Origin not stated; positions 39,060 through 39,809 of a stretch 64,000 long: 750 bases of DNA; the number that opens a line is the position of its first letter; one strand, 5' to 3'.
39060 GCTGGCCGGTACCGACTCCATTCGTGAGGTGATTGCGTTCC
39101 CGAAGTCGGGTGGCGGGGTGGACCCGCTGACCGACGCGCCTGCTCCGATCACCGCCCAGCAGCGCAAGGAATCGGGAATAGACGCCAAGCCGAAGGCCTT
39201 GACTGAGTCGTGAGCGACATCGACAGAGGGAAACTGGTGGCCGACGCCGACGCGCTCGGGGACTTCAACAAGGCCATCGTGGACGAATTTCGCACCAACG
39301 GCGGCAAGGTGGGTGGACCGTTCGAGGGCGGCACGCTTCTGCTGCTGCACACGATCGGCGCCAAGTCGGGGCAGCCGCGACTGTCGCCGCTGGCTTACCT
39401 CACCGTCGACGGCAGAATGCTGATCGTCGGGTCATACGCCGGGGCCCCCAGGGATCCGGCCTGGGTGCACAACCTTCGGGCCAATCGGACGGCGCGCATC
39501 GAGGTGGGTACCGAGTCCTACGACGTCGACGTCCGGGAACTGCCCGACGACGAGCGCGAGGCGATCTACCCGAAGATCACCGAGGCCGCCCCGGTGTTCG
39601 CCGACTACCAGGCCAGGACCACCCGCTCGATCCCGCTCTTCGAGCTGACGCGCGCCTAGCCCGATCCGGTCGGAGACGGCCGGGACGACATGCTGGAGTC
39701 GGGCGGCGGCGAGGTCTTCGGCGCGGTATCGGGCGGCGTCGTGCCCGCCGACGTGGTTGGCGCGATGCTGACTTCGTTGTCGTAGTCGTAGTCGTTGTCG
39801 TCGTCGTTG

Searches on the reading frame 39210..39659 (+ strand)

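Call 16: search_protein_families(library=pfam, proteins=[window:39210-39659:+], max_evalue=0.001)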
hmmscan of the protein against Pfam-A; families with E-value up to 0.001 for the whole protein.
window:39210-39659:+ (149 aa): 1 family
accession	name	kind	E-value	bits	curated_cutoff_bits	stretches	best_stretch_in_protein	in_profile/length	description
PF04075.20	F420H2_quin_red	-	1.8e-35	122.3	22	1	24-144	6-126/130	F420H(2)-dependent quinone reductase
